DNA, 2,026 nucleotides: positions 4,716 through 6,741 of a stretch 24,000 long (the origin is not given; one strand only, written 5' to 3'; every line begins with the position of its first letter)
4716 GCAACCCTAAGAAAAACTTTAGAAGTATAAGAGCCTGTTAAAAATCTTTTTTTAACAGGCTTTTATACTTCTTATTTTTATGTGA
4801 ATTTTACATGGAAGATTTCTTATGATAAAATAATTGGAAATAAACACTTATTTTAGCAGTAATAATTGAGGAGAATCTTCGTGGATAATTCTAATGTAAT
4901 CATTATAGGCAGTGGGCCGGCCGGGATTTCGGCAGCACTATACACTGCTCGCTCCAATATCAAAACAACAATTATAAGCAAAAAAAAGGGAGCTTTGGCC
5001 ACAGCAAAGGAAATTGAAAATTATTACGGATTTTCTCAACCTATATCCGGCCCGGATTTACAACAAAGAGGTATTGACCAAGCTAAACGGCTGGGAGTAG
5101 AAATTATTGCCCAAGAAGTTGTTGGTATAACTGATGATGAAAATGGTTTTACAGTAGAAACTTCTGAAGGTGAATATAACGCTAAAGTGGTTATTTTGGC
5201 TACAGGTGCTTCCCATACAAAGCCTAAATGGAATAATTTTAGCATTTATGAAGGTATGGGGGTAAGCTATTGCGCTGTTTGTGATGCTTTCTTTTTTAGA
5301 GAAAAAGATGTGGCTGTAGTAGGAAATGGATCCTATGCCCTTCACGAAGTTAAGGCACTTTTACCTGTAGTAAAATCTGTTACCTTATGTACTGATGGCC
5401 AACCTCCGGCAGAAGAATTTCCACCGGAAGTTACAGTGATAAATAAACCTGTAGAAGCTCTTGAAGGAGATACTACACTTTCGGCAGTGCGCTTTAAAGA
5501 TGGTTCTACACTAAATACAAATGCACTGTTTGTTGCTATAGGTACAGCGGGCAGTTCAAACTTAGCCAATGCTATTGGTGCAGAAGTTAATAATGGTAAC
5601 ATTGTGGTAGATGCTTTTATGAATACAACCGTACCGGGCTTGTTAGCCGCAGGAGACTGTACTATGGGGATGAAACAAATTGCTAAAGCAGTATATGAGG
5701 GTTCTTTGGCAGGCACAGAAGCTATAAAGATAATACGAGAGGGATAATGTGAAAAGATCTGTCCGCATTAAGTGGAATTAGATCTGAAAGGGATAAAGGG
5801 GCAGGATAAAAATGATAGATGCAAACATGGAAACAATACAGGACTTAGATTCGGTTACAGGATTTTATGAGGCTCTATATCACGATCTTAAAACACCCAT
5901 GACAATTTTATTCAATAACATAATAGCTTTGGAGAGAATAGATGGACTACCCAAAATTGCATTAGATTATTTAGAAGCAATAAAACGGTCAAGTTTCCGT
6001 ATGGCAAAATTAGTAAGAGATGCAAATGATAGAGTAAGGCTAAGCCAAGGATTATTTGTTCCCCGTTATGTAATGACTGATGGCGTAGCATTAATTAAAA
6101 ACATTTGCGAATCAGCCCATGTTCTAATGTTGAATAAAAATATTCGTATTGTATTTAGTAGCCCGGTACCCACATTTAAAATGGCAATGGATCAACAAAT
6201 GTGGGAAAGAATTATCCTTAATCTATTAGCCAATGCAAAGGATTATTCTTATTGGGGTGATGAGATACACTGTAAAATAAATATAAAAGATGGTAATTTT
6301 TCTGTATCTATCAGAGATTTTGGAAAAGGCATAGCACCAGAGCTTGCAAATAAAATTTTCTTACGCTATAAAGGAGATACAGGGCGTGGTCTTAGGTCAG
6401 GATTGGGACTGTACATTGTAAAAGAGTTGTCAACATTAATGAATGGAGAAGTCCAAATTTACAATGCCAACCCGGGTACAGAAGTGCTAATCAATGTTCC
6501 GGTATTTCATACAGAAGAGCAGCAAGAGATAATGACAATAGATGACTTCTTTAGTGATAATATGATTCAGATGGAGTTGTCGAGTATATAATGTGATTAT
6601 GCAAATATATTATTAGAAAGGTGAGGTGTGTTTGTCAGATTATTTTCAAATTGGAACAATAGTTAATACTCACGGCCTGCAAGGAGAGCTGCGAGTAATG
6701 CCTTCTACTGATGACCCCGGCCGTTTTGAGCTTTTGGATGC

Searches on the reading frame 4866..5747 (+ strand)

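Call 5: search_protein_families(library=pfam, proteins=[window:4866-5747:+], max_evalue=0.001)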
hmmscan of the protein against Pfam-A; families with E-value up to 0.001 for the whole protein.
window:4866-5747:+ (293 aa): 12 families
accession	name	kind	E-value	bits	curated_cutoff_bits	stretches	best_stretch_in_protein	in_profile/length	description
PF07992.20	Pyr_redox_2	-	6.1e-37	128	26.1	1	10-279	2-291/291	Pyridine nucleotide-disulphide oxidoreductase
PF13738.12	Pyr_redox_3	-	5.1e-18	65.8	30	1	82-263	101-305/305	Pyridine nucleotide-disulphide oxidoreductase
PF01266.30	DAO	-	7.5e-11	42.6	27.9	1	71-116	157-205/353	FAD dependent oxidoreductase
PF01134.28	GIDA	-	3.4e-09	36.7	22.1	1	10-46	1-37/391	Glucose inhibited division protein A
PF13454.12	NAD_binding_9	-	2.6e-07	31.2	21.8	0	71-115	108-154/155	FAD-NAD(P)-binding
PF03486.20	HI0933_like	-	3.3e-07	30.5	50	0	10-42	2-34/244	HI0933-like protein Rossmann domain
PF00890.30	FAD_binding_2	-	3.5e-07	30.2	20.4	1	11-45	2-39/414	FAD binding domain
PF13241.12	NAD_binding_7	-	3.6e-06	27.9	22.1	0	144-249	5-90/104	Putative NAD(P)-binding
PF00070.33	Pyr_redox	-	3.8e-06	27.7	22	0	10-44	1-35/82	Pyridine nucleotide-disulphide oxidoreductase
PF01946.23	Thi4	-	1.5e-05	24.8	26.2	1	8-40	17-50/235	Thi4 family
PF12831.13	FAD_oxidored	-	5.4e-05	23.1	27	1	11-40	2-31/416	FAD dependent oxidoreductase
PF01494.25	FAD_binding_3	-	0.0007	19.4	22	0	10-45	3-38/349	FAD binding domain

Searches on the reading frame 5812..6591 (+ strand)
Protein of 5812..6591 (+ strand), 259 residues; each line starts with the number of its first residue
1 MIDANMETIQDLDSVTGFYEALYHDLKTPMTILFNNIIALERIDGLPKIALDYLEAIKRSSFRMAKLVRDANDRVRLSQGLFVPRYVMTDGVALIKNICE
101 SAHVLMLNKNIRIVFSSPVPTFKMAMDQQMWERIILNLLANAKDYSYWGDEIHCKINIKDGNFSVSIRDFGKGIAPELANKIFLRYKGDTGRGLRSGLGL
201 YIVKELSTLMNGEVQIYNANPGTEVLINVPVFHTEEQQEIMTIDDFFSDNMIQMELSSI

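Call 5: search_protein_families(library=pfam, proteins=[window:5812-6591:+], max_evalue=0.001)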
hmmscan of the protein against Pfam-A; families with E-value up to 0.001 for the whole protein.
window:5812-6591:+ (259 aa): 3 families
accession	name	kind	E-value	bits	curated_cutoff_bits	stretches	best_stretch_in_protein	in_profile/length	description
PF02518.31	HATPase_c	-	3.5e-18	66.5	26.4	1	127-231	2-109/111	Histidine kinase-, DNA gyrase B-, and HSP90-like ATPase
PF00512.31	HisKA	-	8.4e-07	29.4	26.9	1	22-80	9-66/66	His Kinase A (phospho-acceptor) domain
PF13581.12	HATPase_c_2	-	0.00016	22.1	27.4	1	139-225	40-123/127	Histidine kinase-like ATPase domain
